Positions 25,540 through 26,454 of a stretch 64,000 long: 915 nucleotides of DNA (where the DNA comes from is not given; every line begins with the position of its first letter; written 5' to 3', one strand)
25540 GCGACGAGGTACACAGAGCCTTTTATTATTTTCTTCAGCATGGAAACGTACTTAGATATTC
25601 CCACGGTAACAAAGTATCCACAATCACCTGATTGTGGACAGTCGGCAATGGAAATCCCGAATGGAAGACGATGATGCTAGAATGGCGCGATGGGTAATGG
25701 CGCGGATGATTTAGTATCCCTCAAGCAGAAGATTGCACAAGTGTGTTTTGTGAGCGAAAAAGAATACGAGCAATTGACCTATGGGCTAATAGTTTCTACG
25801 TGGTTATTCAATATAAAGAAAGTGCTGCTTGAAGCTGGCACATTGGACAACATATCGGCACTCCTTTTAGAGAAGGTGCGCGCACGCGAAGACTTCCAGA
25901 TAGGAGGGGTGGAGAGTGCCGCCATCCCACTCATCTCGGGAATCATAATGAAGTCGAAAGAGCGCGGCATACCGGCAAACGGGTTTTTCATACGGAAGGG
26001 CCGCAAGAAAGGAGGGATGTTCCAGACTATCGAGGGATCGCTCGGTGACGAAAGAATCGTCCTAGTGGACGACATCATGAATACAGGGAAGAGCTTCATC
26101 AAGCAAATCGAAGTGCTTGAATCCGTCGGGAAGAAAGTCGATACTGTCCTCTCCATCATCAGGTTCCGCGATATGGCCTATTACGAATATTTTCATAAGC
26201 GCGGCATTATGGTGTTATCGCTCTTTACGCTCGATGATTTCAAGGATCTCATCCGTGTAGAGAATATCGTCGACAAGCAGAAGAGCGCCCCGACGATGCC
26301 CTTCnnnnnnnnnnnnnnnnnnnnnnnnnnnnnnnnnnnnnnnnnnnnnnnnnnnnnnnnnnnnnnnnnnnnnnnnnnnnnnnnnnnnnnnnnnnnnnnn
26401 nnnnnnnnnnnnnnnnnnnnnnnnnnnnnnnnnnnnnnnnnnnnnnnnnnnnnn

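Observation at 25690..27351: Fusion of an orotate-phosphoribosyltransferase-like domain to a PQQ-type beta-propeller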

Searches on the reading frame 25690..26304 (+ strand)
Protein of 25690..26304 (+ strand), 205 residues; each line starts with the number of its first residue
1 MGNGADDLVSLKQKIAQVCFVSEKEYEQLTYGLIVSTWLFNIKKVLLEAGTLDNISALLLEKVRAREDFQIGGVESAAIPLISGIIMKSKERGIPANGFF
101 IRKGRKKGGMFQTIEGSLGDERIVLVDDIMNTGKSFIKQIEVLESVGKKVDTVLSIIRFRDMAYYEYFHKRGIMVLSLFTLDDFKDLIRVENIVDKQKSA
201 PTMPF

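Call 13: search_solved_structures(query=window:25690-26304:+, max_evalue=0.01, show_alignments=4)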
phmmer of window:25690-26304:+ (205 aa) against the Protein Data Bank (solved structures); distinct sequences matched with E-value up to 0.01: 11.
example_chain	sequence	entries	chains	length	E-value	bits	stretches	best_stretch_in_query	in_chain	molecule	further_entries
2yzk_A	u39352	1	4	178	5.5e-09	39.3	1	100-183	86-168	Orotate phosphoribosyltransferase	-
5hkf_A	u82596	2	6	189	5e-08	36.2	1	58-179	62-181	Orotate phosphoribosyltransferase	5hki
5hkl_A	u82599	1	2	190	5.1e-08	36.2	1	58-179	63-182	Orotate phosphoribosyltransferase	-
3qw4_B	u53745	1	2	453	6.7e-08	35.8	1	69-202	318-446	UMP synthase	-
2p1z_A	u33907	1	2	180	2.8e-06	30.5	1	40-157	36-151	Phosphoribosyltransferase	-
2wns_A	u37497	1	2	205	6.4e-06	29.3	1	71-197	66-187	OROTATE PHOSPHORIBOSYLTRANSFERASE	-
1vdm_A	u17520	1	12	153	0.00078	22.5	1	52-151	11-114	purine phosphoribosyltransferase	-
3dez_A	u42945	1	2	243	0.0012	21.9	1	69-193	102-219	Orotate phosphoribosyltransferase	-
2aee_A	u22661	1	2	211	0.0019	21.3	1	49-191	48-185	Orotate phosphoribosyltransferase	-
3mjd_A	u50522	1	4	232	0.003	20.6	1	47-158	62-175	Orotate phosphoribosyltransferase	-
3m3h_A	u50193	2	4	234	0.0044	20.1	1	100-187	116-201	Orotate phosphoribosyltransferase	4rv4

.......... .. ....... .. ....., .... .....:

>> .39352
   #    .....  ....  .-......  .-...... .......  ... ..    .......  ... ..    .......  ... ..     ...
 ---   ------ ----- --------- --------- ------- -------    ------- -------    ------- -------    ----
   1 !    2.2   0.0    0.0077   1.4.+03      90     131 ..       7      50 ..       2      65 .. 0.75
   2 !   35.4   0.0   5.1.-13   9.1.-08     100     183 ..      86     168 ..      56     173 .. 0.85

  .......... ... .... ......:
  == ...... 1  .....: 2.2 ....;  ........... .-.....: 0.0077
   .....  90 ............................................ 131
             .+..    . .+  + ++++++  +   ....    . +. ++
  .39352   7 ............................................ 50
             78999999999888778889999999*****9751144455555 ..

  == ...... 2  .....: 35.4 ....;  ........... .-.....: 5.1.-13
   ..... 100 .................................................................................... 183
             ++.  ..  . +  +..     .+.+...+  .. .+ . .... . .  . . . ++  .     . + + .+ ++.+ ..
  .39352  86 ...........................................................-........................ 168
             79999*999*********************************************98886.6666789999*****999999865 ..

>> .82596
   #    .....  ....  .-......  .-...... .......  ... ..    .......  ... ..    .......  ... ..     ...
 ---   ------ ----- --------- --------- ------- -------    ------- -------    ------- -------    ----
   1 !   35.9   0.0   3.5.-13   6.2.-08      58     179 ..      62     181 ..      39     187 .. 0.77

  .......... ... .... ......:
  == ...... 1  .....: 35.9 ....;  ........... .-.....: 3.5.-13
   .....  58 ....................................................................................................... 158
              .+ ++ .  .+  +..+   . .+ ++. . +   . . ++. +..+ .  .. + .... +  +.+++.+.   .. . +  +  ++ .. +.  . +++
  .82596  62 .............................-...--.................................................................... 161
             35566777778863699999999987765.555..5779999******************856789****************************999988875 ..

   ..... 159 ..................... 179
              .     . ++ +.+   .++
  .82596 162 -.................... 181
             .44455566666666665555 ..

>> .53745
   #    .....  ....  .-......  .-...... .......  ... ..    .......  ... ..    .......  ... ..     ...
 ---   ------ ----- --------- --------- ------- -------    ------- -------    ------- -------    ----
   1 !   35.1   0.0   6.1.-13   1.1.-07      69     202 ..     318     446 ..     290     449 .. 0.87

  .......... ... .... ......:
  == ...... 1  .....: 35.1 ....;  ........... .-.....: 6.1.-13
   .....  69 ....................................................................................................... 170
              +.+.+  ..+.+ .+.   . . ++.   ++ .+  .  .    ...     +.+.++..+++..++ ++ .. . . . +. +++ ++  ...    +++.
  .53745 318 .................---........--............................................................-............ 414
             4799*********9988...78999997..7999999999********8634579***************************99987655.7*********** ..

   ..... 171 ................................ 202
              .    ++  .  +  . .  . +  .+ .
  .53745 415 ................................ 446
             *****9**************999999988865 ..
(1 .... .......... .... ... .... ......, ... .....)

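Call 22: find_homologous_proteins(query=window:25690-26289:+, max_evalue=0.001)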
Query window:25690-26289:+: 282 candidates shared short words with the query, none scored E <= 0.001.

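Call 30: search_protein_representatives(protein=window:25690-26289:+)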
Query: 200 residues. Proteins with E-value up to 0.001 (for the whole library): 2146; up to 1e-10: 415; up to 1e-30: 47. The best 150 are listed.
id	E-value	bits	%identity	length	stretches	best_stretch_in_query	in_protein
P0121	1.3e-40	155.5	50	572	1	35-198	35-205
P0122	1.6e-40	155.2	44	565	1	9-193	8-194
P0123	5.3e-40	153.5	46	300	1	13-197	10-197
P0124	6.9e-40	153.1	41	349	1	7-191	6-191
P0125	2.0e-39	151.6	45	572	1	28-198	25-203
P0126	3.2e-39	151.0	47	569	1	8-189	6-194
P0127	7.1e-39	149.8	42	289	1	12-198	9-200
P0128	1.6e-38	148.7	49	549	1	35-186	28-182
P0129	3.4e-38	147.6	42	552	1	36-188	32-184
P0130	5.0e-38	147.1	49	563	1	36-186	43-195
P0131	5.1e-38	147.1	43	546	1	10-185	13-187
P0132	8.9e-38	146.3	48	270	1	39-197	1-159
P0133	1.4e-36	142.4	45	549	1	36-185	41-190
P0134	5.2e-35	137.2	41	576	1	10-186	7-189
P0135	6.2e-35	137.0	48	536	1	37-185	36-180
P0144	5.0e-34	134.0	39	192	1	11-188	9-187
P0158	4.6e-32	127.6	41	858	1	4-185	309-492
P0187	4.8e-27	111.3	36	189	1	36-184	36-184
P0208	2.9e-25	105.5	35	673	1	36-185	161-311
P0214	1.1e-24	103.6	40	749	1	37-185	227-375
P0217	3.7e-24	101.8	39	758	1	36-185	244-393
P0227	2.4e-23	99.2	35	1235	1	17-184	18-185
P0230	3.2e-23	98.8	34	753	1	36-199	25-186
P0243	1.0e-21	93.9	32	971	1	28-183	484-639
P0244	1.2e-21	93.6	33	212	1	8-188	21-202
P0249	7.8e-21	91.0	34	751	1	36-185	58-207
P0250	8.2e-21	91.0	36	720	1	36-184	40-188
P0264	1.4e-19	86.9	36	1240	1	35-185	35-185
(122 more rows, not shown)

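Call 32: search_protein_families(library=pfam, proteins=[P0158, P0227, P0264, P0243, P0214, P0217, P0230, P0249, P0250, P0208], max_evalue=0.00001)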
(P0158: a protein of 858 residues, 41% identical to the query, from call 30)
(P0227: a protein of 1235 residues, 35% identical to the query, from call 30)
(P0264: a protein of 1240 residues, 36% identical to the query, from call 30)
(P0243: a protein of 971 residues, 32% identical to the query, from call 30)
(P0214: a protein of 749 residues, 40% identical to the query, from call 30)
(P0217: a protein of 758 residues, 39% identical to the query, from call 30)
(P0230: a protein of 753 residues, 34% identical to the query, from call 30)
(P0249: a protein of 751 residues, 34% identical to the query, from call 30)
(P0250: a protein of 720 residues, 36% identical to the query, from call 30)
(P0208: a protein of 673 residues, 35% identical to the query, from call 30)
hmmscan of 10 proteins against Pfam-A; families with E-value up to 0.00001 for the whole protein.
P0158 (858 aa): 5 families
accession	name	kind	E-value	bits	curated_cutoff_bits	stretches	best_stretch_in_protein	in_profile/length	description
PF13570.13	Beta-prop_ACSF4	-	1.3e-56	192.8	133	2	637-849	29-243/329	Beta-alanine-activating enzyme, beta-propeller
PF13360.13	PQQ_2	-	5.5e-29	101.9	27.6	2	511-656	16-147/233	Outer membrane protein assembly factor BamB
PF00551.24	Formyl_trans_N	-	2.5e-23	83.2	26.1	1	53-155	56-158/181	Formyl transferase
PF01011.28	PQQ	-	5.8e-12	45.5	26.7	0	557-607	30-85/595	Glucose/ethanol/alcohol dehydrogenase, beta-propeller domain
PF24796.1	WDR55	-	5.7e-06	26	200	0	659-803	94-245/296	WDR55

P0227 (1235 aa): 3 families
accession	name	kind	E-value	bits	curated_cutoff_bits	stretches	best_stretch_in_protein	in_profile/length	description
PF13570.13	Beta-prop_ACSF4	-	6.6e-43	147.8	133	2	330-543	30-244/329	Beta-alanine-activating enzyme, beta-propeller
PF13360.13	PQQ_2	-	6.6e-26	91.8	27.6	2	280-502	2-226/233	Outer membrane protein assembly factor BamB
PF01011.28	PQQ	-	6.8e-08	32.1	26.7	0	327-399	65-152/595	Glucose/ethanol/alcohol dehydrogenase, beta-propeller domain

P0264 (1240 aa): 4 families
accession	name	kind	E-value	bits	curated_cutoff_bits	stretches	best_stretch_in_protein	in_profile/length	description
PF13570.13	Beta-prop_ACSF4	-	3.7e-45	155.2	133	2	328-541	29-243/329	Beta-alanine-activating enzyme, beta-propeller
PF13360.13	PQQ_2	-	5.5e-25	88.8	27.6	2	223-346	30-146/233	Outer membrane protein assembly factor BamB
PF01011.28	PQQ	-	8.9e-07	28.4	26.7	0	264-319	51-106/595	Glucose/ethanol/alcohol dehydrogenase, beta-propeller domain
PF23414.1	Beta-prop_EML_2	-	2.8e-06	27.4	90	0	445-550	13-118/266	Echinoderm microtubule-associated protein second beta-propeller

P0243 (971 aa): 1 family
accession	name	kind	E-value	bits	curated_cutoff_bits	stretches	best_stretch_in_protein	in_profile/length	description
PF04055.27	Radical_SAM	-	5.5e-22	79.1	29.5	1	195-363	2-166/166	Radical SAM superfamily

P0214 (749 aa): 3 families
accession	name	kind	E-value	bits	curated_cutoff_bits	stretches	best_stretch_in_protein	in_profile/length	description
PF13570.13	Beta-prop_ACSF4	-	4.3e-36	125.4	133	2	518-688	29-201/329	Beta-alanine-activating enzyme, beta-propeller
PF13360.13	PQQ_2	-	3.7e-24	86.1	27.6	3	410-490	67-148/233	Outer membrane protein assembly factor BamB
PF01011.28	PQQ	-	7.6e-10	38.5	26.7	0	401-446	42-87/595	Glucose/ethanol/alcohol dehydrogenase, beta-propeller domain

P0217 (758 aa): 6 families
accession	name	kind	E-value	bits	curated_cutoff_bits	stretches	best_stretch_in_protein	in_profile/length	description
PF13570.13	Beta-prop_ACSF4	-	1.9e-39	136.5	133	3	605-727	51-177/329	Beta-alanine-activating enzyme, beta-propeller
PF13360.13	PQQ_2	-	5.8e-28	98.5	27.6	2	424-553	24-146/233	Outer membrane protein assembly factor BamB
PF05118.21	Asp_Arg_Hydrox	-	1.5e-17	64.3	22.6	1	62-174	44-154/157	Aspartyl/Asparaginyl beta-hydroxylase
PF23414.1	Beta-prop_EML_2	-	9.7e-08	32.1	90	0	483-587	16-113/266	Echinoderm microtubule-associated protein second beta-propeller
PF01011.28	PQQ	-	1.1e-07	31.4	26.7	0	459-503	33-83/595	Glucose/ethanol/alcohol dehydrogenase, beta-propeller domain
PF25292.1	Beta-prop_CGLA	-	6.6e-06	26.2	26.8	0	618-679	47-111/316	Lambda-carrageenase beta-propeller domain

P0230 (753 aa): 9 families
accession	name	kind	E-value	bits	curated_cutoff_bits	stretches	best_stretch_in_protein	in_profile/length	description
PF13570.13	Beta-prop_ACSF4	-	3.7e-58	197.9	133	2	318-515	69-265/329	Beta-alanine-activating enzyme, beta-propeller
PF13360.13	PQQ_2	-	6.6e-31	108.2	27.6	1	213-418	30-230/233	Outer membrane protein assembly factor BamB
PF05118.21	Asp_Arg_Hydrox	-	2.5e-14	53.8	22.6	1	620-729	48-154/157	Aspartyl/Asparaginyl beta-hydroxylase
PF01011.28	PQQ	-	1.8e-11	43.9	26.7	0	208-338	48-208/595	Glucose/ethanol/alcohol dehydrogenase, beta-propeller domain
PF25292.1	Beta-prop_CGLA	-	3.2e-08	33.8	26.8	0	226-309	8-90/316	Lambda-carrageenase beta-propeller domain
PF24796.1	WDR55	-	4.7e-08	32.8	200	0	316-523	73-282/296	WDR55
PF23414.1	Beta-prop_EML_2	-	7.1e-07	29.3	90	0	322-414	22-112/266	Echinoderm microtubule-associated protein second beta-propeller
PF00156.33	Pribosyltran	-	1.4e-06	28.1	26.3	1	51-143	24-124/158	Phosphoribosyl transferase domain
PF24807.1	WD40_CDC20-Fz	-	6e-06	26.2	200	0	394-497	18-125/292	CDC20/Fizzy WD40 domain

P0249 (751 aa): 4 families
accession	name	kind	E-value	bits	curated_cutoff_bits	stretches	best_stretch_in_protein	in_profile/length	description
PF13570.13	Beta-prop_ACSF4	-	1.5e-47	163.1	133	2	350-543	29-223/329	Beta-alanine-activating enzyme, beta-propeller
PF13360.13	PQQ_2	-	2.1e-32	113.1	27.6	3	349-445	2-94/233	Outer membrane protein assembly factor BamB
PF02794.22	HlyC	-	6.1e-25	88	25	1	625-739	2-117/127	RTX toxin acyltransferase family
PF01011.28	PQQ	-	5.9e-12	45.5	26.7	0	223-278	28-87/595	Glucose/ethanol/alcohol dehydrogenase, beta-propeller domain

P0250 (720 aa): 5 families
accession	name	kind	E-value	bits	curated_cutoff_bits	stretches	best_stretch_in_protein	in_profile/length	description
PF13570.13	Beta-prop_ACSF4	-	5.4e-49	167.8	133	2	332-591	29-293/329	Beta-alanine-activating enzyme, beta-propeller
PF13360.13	PQQ_2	-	1.1e-30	107.4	27.6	3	207-351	16-147/233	Outer membrane protein assembly factor BamB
PF02794.22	HlyC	-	1.1e-20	74.2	25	1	601-707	2-109/127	RTX toxin acyltransferase family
PF01011.28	PQQ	-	5.5e-09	35.7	26.7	0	201-260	24-87/595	Glucose/ethanol/alcohol dehydrogenase, beta-propeller domain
PF23414.1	Beta-prop_EML_2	-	1.1e-07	31.9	90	0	451-544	15-109/266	Echinoderm microtubule-associated protein second beta-propeller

P0208 (673 aa): 3 families
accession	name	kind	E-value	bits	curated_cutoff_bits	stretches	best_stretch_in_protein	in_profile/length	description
PF13570.13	Beta-prop_ACSF4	-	8.5e-38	131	133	2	486-669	16-201/329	Beta-alanine-activating enzyme, beta-propeller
PF13360.13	PQQ_2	-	5.9e-21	75.6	27.6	2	507-634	11-141/233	Outer membrane protein assembly factor BamB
PF01011.28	PQQ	-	1.9e-11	43.8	26.7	1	328-379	28-83/595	Glucose/ethanol/alcohol dehydrogenase, beta-propeller domain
